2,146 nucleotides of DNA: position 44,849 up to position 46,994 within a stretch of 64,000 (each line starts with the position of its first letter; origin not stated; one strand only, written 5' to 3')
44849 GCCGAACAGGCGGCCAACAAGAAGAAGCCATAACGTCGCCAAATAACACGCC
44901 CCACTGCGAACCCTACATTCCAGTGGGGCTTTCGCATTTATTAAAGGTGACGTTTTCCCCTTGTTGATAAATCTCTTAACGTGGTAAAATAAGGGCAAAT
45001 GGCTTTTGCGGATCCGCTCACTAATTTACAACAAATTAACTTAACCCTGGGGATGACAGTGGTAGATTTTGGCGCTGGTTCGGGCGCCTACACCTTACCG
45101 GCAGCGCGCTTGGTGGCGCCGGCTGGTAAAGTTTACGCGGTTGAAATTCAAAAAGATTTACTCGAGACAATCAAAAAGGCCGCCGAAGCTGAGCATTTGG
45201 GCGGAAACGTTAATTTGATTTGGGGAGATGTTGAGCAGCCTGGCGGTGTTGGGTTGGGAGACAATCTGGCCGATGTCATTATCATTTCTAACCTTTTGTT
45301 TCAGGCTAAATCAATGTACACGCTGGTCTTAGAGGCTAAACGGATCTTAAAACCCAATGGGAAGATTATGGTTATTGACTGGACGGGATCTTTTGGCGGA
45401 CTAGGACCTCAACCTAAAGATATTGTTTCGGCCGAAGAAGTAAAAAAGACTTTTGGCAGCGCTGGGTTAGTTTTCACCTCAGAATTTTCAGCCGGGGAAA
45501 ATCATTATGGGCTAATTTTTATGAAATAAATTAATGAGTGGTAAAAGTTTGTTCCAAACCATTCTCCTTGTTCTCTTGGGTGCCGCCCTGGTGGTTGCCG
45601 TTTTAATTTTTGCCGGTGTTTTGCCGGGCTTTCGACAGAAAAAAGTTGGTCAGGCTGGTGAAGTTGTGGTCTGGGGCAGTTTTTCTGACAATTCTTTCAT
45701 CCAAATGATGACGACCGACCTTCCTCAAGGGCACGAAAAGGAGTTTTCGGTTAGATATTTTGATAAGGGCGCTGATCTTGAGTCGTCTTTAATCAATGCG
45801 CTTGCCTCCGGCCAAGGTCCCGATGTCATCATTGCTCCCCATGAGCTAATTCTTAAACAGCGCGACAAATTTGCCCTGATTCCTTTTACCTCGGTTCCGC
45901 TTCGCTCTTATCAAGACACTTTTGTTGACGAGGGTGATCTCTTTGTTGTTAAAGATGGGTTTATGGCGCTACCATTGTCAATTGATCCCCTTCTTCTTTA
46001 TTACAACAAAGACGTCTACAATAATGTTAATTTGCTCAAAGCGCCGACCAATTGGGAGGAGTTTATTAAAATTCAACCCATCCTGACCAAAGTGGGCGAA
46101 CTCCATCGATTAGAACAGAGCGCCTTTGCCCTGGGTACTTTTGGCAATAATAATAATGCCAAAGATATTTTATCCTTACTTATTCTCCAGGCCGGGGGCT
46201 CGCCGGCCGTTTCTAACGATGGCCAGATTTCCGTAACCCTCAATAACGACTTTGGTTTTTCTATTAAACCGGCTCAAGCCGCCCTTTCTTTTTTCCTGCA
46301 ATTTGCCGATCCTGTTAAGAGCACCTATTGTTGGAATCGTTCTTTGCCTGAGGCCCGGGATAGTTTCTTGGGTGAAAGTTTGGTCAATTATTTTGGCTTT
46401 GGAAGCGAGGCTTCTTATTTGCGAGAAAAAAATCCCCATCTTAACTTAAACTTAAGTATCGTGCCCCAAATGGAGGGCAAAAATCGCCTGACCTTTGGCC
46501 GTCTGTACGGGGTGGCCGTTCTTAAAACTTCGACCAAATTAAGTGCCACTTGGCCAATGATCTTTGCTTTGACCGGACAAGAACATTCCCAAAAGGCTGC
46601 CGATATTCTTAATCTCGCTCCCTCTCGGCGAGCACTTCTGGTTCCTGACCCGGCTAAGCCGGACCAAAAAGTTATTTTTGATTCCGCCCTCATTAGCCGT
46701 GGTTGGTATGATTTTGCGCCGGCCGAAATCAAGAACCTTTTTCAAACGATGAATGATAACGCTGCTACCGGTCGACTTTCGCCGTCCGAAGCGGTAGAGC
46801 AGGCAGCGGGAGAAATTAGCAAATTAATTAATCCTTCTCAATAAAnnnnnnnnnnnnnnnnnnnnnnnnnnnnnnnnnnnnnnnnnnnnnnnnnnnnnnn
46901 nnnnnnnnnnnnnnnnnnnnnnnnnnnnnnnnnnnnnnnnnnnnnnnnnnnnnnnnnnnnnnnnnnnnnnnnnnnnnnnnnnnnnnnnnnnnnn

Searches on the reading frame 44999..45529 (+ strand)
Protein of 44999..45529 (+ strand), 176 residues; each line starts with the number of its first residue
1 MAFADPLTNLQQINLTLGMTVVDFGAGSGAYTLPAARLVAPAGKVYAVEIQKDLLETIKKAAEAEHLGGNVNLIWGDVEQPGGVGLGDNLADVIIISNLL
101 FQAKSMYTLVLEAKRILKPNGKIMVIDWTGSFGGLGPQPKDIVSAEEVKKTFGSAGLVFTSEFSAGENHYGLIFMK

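Call 8: search_protein_families(library=pfam, proteins=[window:44999-45529:+], max_evalue=0.001)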
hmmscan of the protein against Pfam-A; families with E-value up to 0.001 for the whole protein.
window:44999-45529:+ (176 aa): 15 families
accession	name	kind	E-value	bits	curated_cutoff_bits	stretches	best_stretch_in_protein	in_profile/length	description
PF13847.12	Methyltransf_31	-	3.7e-14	53.1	27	1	18-139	4-119/145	Methyltransferase domain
PF08241.18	Methyltransf_11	-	1.9e-13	51.3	21.2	1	22-124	1-94/95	Methyltransferase domain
PF13649.12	Methyltransf_25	-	3.8e-12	47.2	27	1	21-121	1-97/97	Methyltransferase domain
PF01209.24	Ubie_methyltran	-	5.9e-08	32.8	20.1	1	16-128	46-154/233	ubiE/COQ5 methyltransferase family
PF08242.18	Methyltransf_12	-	8.4e-07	30.1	30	1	22-123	1-98/98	Methyltransferase domain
PF01135.25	PCMT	-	1.7e-06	28.4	20.3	1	10-78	66-133/210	Protein-L-isoaspartate(D-aspartate) O-methyltransferase (PCMT)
PF05175.20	MTS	-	2.1e-06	27.9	23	1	11-126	25-139/170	Methyltransferase small domain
PF02475.24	TRM5-TYW2_MTfase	-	2.2e-06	28.2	28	1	18-97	37-111/164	TRM5/TYW2 methyltransferase domain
PF08704.16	GCD14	-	4e-06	27.1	26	1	11-83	34-106/247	tRNA methyltransferase complex GCD14 subunit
PF13489.12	Methyltransf_23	-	5.1e-06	26.7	27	1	16-132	21-123/164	Methyltransferase domain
PF06325.19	PrmA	-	8.2e-06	25.9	22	1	10-124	155-257/296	Ribosomal protein L11 methyltransferase (PrmA)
PF10294.15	Methyltransf_16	-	2.5e-05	24.5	21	1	17-125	46-155/174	Lysine methyltransferase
PF01269.23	Fibrillarin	-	5.1e-05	23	27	1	8-126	62-175/227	Fibrillarin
PF00398.26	RrnaAD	-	0.00014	21.5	24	1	10-78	23-85/263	Ribosomal RNA adenine dimethylase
PF01728.25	FtsJ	-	0.00065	20.1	24.1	1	12-71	15-75/181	FtsJ-like methyltransferase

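Call 94: search_protein_families(library=ncbifam, proteins=[window:44999-45529:+], max_evalue=0.001)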
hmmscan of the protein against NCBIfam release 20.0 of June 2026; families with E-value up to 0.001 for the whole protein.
window:44999-45529:+ (176 aa): 34 families (the best 25 are shown)
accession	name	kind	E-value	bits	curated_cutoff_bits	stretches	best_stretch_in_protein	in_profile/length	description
NF008823.0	PRK11873.1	subfamily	5e-15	55.7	263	1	13-127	73-183/272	arsenite methyltransferase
NF041537.1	ArsM_AhpD_UU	exception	3.6e-12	45.7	510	1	15-128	74-183/345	arsenite methyltransferase/AhpD domain selenoprotein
NF047649.1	MTase_UXPK_star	exception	1.1e-11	44.3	460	1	15-127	75-183/283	methyltransferase/UXPK-star double selenoprotein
NF041536.1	ArsM_DUF2284_UU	exception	1.2e-11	43.7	575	1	16-127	75-182/459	arsenite methyltransferase/DUF2284 domain selenoprotein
NF001240.0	PRK00216.1-1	equivalog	2.8e-10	39.7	378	1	11-129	57-172/251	bifunctional demethylmenaquinone methyltransferase/2-methoxy-6-polyprenyl-1,4-benzoquinol methylase UbiE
TIGR02469.1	CbiT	equivalog_domain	2.2e-09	37.7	78.3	1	9-123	11-118/124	precorrin-6Y C5,15-methyltransferase (decarboxylating) subunit CbiT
NF052510.1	methyltran_MpqE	exception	9e-09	35.1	335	1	11-129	40-155/234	methyl-plastoquinone biosynthesis methyltransferase MpqE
NF001556.0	PRK00377.1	equivalog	1e-08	35.2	238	1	10-78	33-101/198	cobalt-precorrin-6Y C(15)-methyltransferase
NF043040.1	corrin_prot_MT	hypoth_equivalog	1.4e-08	34.4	180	1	17-127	41-149/216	corrinoid protein-associated methyltransferase CpaM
NF053511.1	tRNA_U34_MnmM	equivalog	4.4e-08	32.9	135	1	14-74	14-74/183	tRNA 5-(aminomethyl)-2-thiouridylate-methyltransferase MnmM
NF001243.0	PRK00216.1-4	equivalog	4.7e-08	32.6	235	1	10-127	40-153/237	demethylmenaquinone methyltransferase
TIGR02752.1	MenG_heptapren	equivalog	1.2e-07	31.5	419.85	1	10-127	38-151/231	demethylmenaquinone methyltransferase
NF001244.0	PRK00216.1-5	equivalog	1.2e-07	31.3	216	1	11-129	42-157/236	bifunctional demethylmenaquinone methyltransferase/2-methoxy-6-polyprenyl-1,4-benzoquinol methylase UbiE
TIGR01934.1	MenG_MenH_UbiE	subfamily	5.9e-07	29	158.35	1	12-128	34-144/223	ubiquinone/menaquinone biosynthesis methyltransferase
TIGR02072.1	BioC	equivalog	3.4e-06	27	184.95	1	18-124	35-131/244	malonyl-ACP O-methyltransferase BioC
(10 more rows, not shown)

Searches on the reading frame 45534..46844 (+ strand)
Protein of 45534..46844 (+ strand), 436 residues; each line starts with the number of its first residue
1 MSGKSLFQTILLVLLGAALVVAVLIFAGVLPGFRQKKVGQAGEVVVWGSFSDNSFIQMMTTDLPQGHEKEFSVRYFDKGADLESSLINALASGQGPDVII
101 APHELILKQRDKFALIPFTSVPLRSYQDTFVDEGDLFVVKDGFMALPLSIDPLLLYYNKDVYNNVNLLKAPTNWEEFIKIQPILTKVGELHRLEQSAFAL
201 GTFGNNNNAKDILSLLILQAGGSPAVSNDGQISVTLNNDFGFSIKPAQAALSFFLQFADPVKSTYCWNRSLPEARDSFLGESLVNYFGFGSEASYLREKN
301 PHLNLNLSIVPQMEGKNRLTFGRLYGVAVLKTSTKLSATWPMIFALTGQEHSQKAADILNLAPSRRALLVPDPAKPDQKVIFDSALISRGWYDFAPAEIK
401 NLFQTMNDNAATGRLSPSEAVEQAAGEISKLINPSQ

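Call 8: search_protein_families(library=pfam, proteins=[window:45534-46844:+], max_evalue=0.001)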
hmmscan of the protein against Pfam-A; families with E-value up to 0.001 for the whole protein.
window:45534-46844:+ (436 aa): 1 family
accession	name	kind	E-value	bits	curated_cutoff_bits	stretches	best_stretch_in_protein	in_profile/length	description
PF01547.30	SBP_bac_1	-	7.7e-09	36.4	26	1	82-334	36-288/307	Bacterial extracellular solute-binding protein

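Call 46: search_solved_structures(query=window:45534-46844:+, max_evalue=0.01)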
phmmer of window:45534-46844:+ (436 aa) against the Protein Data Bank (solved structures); distinct sequences matched with E-value up to 0.01: 367 (the best 60 are shown).
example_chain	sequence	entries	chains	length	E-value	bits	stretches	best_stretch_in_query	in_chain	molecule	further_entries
9vus_A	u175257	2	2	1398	5.4e-08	35.4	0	42-181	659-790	Soluble cytochrome b562,2-oxoglutarate receptor 1,Soluble cytochrome b562,2-oxoglutarate r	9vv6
8jbg_B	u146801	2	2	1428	6.1e-08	35.2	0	41-181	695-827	Neuromedin-K receptor (NK3R-pFastbac1) | NK3R-pFastbac1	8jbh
1eu8_A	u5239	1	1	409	7.1e-05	25.1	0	143-182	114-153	TREHALOSE/MALTOSE BINDING PROTEIN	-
1elj_A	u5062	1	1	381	0.00017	23.9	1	41-163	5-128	MALTODEXTRIN-BINDING PROTEIN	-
9p0x_T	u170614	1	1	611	0.00025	23.3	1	16-182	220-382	Tissue factor,Maltose/maltodextrin-binding periplasmic protein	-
3eht_A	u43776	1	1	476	0.00069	21.8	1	42-182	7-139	FUSION PROTEIN OF CRFR1 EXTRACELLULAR DOMAIN AND MBP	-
9ivp_B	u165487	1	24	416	0.0009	21.5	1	28-182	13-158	Maltodextrin-binding protein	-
6eqz_A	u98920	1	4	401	0.0009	21.5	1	28-182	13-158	Maltose-binding periplasmic protein,Tightly bound bacterial magnetic particle protein,Malt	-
6n84_A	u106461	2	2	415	0.00092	21.4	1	28-182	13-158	Maltose/maltodextrin-binding periplasmic protein,Guanine nucleotide-binding protein G(t) s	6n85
5i69_A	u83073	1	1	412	0.00097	21.4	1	28-182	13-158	Maltose-binding periplasmic protein,Tightly bound bacterial magnetic particle protein,Malt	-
5e7u_A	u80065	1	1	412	0.00097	21.4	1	28-182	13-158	Maltose-binding periplasmic protein,Tightly bound bacterial magnetic particle protein,Malt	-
5mm3_A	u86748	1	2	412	0.00098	21.3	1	28-182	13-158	Sugar ABC transporter substrate-binding protein,Magnetosome protein MamC,Sugar ABC transpo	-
6ob5_B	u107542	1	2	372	0.0011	21.1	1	42-185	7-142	Maltodextrin-binding protein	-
5b3w_A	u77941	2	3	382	0.0013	20.9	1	40-182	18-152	Peptidyl-prolyl cis-trans isomerase NIMA-interacting 1,Maltose-binding periplasmic protein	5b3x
1jvx_A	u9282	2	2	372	0.0016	20.7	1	42-184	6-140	maltodextrin-binding protein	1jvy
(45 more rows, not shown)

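Call 47: find_homologous_proteins(query=window:45534-46844:+)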
Query window:45534-46844:+ (436 aa): 109 proteins with E <= 0.001 among 8000 candidates.
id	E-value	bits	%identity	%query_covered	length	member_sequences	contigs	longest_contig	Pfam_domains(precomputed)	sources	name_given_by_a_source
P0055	3.2e-287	970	100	100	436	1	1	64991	PF01547.31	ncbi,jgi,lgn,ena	ncbi:MAG: extracellular solute-binding protein [Candidatus Paceibacterota bacterium]|jgi:ABC-type gl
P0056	1.1e-228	777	78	100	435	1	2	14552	PF01547.31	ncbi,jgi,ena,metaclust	metaclust:\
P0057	2.2e-220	750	76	99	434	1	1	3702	PF01547.31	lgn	-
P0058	6.1e-216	735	75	100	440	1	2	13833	PF01547.31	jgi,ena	-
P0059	1.6e-214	731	73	100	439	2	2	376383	-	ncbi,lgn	-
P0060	6.0e-213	725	74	99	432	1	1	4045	PF01547.31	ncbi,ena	-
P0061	2.5e-208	710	70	99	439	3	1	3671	PF13416.12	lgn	-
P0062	1.3e-207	708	72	99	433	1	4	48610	PF01547.31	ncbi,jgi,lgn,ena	ncbi:MAG: extracellular solute-binding protein [Candidatus Paceibacterota bacterium]|jgi:ABC-type gl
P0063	3.4e-206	703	72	99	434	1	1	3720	PF01547.31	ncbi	-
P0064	1.9e-201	687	70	99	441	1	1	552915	PF01547.31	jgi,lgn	jgi:ABC-type glycerol-3-phosphate transport system substrate-binding protein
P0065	1.6e-200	684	69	100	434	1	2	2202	PF01547.31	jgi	jgi:ABC-type glycerol-3-phosphate transport system substrate-binding protein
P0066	6.8e-198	676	68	99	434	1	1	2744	PF01547.31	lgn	-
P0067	1.4e-184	632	65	98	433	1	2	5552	PF01547.31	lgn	-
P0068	4.2e-178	611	63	99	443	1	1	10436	PF13416.12,PF01547.31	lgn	-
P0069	6.1e-159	547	71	77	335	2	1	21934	PF01547.31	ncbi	ncbi:MAG: hypothetical protein WC385_00765, partial [Candidatus Paceibacterota bacterium]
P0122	1.3e-67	247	33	98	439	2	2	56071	-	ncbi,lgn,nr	ncbi:extracellular solute-binding protein [Candidatus Kaiserbacteria bacterium]|nr:extracellular sol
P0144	1.3e-38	151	28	81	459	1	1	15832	PF13416.12,PF01547.31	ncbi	ncbi:MAG: extracellular solute-binding protein [Candidatus Kuenenbacteria bacterium]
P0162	1.1e-22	99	27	60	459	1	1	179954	PF13416.12,PF01547.31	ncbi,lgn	-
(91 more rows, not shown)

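Call 48: find_encoding_contigs(protein=P0122, flank=8000, max_places=1)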
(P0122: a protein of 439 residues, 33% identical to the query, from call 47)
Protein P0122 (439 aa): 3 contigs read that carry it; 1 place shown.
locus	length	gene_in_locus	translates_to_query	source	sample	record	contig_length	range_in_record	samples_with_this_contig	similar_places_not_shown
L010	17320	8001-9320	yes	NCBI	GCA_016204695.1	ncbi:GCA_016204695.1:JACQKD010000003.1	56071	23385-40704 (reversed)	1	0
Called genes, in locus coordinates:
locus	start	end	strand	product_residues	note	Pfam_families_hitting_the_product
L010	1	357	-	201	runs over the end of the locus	PF10502:Peptidase_S26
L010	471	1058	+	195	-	PF01195:Pept_tRNA_hydro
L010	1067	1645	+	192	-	PF09335:VTT_dom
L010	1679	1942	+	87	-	-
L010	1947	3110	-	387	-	PF00575:S1, PF23459:S1_RRP5 (faint), PF21543:CvfB_2nd (faint), PF21710:Spt6_S1 (faint), PF00575:S1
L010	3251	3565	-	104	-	-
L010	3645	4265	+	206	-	PF13483:Lactamase_B_3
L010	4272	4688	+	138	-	-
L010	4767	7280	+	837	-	PF00521:DNA_topoisoIV, PF03989:DNA_gyraseA_C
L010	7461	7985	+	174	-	PF01209:Ubie_methyltran, PF13847:Methyltransf_31, PF08241:Methyltransf_11, PF13649:Methyltransf_25, PF08242:Methyltransf_12 (weak)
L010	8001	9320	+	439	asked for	-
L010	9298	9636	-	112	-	-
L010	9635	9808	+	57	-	PF18895:T4SS_pilin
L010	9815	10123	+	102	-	PF18895:T4SS_pilin (weak)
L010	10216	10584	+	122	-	PF18895:T4SS_pilin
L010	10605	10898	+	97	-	PF18895:T4SS_pilin (faint)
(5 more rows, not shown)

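Call 49: find_encoding_contigs(protein=P0144, flank=8000, max_places=1)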
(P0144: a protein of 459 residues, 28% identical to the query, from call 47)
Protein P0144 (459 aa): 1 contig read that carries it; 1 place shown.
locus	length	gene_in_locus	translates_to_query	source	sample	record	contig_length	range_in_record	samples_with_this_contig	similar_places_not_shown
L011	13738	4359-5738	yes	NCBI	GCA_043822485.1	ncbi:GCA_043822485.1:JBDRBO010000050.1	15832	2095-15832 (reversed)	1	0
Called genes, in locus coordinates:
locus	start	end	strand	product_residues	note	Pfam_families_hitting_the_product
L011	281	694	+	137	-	-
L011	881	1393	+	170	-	-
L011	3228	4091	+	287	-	PF00483:NTP_transferase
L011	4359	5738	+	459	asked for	PF01547:SBP_bac_1, PF13416:SBP_bac_8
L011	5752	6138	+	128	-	PF05635:23S_rRNA_IVP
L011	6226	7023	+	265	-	PF18895:T4SS_pilin (weak)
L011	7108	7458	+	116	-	PF04956:TrbC (weak), PF18895:T4SS_pilin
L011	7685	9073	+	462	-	PF01476:LysM, PF23473:LysM3_LYK4_5 (faint), PF01476:LysM, PF01551:Peptidase_M23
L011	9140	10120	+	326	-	PF01145:Band_7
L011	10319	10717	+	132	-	PF05168:HEPN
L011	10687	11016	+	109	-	PF22600:MTPAP-like_central (weak), PF01909:NTP_transf_2, PF18765:Polbeta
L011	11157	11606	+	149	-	-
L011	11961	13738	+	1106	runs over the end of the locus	PF04563:RNA_pol_Rpb2_1, PF04561:RNA_pol_Rpb2_2, PF04565:RNA_pol_Rpb2_3, PF10385:RNA_pol_Rpb2_45, PF00562:RNA_pol_Rpb2_6, PF04560:RNA_pol_Rpb2_7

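Call 50: find_encoding_contigs(protein=P0162, flank=8000, max_places=1)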
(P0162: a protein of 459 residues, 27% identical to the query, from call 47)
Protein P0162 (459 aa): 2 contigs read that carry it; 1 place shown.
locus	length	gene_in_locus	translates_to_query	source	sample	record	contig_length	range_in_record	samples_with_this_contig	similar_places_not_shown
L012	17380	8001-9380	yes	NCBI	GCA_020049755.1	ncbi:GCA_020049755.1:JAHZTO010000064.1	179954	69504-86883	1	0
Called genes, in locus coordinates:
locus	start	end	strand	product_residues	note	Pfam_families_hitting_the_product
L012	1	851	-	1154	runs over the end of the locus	-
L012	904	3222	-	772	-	PF13948:DUF4215 (weak), PF17210:SdrD_B (faint), PF22904:NOMO1-like_2nd (faint), PF13620:CarboxypepD_reg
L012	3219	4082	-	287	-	PF06030:WxLIP_PGBD (faint)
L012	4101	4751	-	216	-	-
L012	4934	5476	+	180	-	PF01250:Ribosomal_S6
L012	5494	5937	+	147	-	PF00436:SSB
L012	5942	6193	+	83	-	PF01084:Ribosomal_S18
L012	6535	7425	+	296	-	PF00483:NTP_transferase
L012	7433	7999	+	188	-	-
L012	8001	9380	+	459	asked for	PF01547:SBP_bac_1, PF13416:SBP_bac_8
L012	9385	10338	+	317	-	PF18895:T4SS_pilin (weak)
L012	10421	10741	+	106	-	PF18895:T4SS_pilin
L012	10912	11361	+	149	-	PF18895:T4SS_pilin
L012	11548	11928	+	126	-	PF18895:T4SS_pilin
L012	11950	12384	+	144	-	PF18895:T4SS_pilin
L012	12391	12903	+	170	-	PF18895:T4SS_pilin (weak)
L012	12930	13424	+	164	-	PF18895:T4SS_pilin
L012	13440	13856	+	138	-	PF18895:T4SS_pilin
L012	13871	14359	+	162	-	PF18895:T4SS_pilin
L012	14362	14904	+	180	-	-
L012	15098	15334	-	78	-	-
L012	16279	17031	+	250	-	PF01978:TrmB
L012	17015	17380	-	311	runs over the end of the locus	-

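Call 63: find_related_loci(query=A4, collection=genome_contigs, flank=10000)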
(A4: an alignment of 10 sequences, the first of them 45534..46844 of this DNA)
Query A4 (436 aa) in genome_contigs; peptide patterns used: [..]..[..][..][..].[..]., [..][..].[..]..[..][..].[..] (x = any residue, [..] = any of these).
600 stretches matched a pattern (row limit reached: there are more); 574 encode a relative of the query (tblastn E <= 1e-3); the best 80 are kept; 80 distinct loci.
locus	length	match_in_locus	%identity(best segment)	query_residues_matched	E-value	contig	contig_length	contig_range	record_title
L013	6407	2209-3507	70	3-435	0e+0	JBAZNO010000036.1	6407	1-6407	MAG: Candidatus Paceibacterota bacterium isolate SO_2017_LW4_71 scaffold_23512_c1_LW137-91_2017, whole genome shotgun se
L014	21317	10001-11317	73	1-435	0e+0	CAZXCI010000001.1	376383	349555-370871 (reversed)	MAG TPA_asm: uncultured Candidatus Saccharibacteria bacterium isolate SRP192927_co3_359 genome assembly, contig: NODE_4_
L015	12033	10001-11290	46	1-430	8e-128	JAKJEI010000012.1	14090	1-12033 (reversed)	MAG: Patescibacteria group bacterium isolate UR.bin254 NODE_12_length_14090_cov_4.574395, whole genome shotgun sequence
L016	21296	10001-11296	45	1-432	9e-121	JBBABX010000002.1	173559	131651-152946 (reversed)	MAG: Candidatus Paceibacterota bacterium isolate SO_2017_LW1_33 NODE_20_length_173559_cov_2.312970_LW64-88_2017, whole g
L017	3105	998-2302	44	5-436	5e-111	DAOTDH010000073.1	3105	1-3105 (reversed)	MAG TPA_asm: Candidatus Paceibacterota bacterium isolate AMR_MDS_3160 NODE_24410_length_3105_cov_3.252459, whole genome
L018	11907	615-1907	41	1-432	5e-102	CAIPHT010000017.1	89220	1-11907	Candidatus Vogelbacteria bacterium isolate MJ-2014_bin-1736 genome assembly, contig: bin-1736:17/20, whole genome shotgu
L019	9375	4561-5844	37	5-431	4e-102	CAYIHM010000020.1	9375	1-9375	MAG TPA_asm: uncultured Candidatus Saccharibacteria bacterium isolate ERP119705_co24_246 genome assembly, contig: NODE_1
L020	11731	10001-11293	40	7-433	4e-99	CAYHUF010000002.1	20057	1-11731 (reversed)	MAG TPA_asm: uncultured Candidatus Saccharibacteria bacterium isolate ERP119705_co16_430 genome assembly, contig: NODE_2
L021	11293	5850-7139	39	7-432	2e-98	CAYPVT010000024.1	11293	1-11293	MAG TPA_asm: uncultured Candidatus Saccharibacteria bacterium isolate SRP062349_co2_260 genome assembly, contig: NODE_31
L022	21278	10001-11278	40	5-432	2e-98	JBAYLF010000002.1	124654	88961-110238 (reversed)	MAG: Candidatus Paceibacterota bacterium isolate SO_2016_GW1_97 scaffold00324_OW334_2016, whole genome shotgun sequence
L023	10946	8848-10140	38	5-433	1e-96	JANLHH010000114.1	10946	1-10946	MAG: Patescibacteria group bacterium isolate P6-12 k99_44913, whole genome shotgun sequence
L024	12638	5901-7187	38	1-431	3e-96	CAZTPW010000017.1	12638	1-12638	MAG TPA_asm: uncultured Candidatus Saccharibacteria bacterium isolate SRP257259_co1_34 genome assembly, contig: NODE_692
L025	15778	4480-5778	38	1-431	2e-95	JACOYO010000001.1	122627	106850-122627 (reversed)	MAG: Parcubacteria group bacterium isolate NC_groundwater_181_Ag_S-0.1um_44_14 S4_GD2017_2_S1_scaffold_53, whole genome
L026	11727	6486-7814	38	1-430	2e-95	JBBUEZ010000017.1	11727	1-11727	MAG: Patescibacteria group bacterium isolate H32-bin006_1 H32_bin006_1_000000000017, whole genome shotgun sequence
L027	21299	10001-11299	39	1-433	8e-96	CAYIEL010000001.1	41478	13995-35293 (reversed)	MAG TPA_asm: uncultured Candidatus Saccharibacteria bacterium isolate ERP119705_co18_447 genome assembly, contig: NODE_9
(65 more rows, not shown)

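Call 94: search_protein_families(library=ncbifam, proteins=[window:45534-46844:+], max_evalue=0.001)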
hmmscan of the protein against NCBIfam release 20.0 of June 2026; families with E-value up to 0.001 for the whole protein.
window:45534-46844:+ (436 aa): 2 families
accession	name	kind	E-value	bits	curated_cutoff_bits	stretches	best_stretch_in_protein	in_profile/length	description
NF007011.0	PRK09474.1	equivalog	9.8e-06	24.6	291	1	76-188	63-169/396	maltose/maltodextrin ABC transporter substrate-binding protein MalE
NF053763.1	ABCarbgalBndGanS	equivalog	0.00043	19.1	700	0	39-200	36-195/420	galactooligosaccharide ABC transporter substrate-binding protein GanS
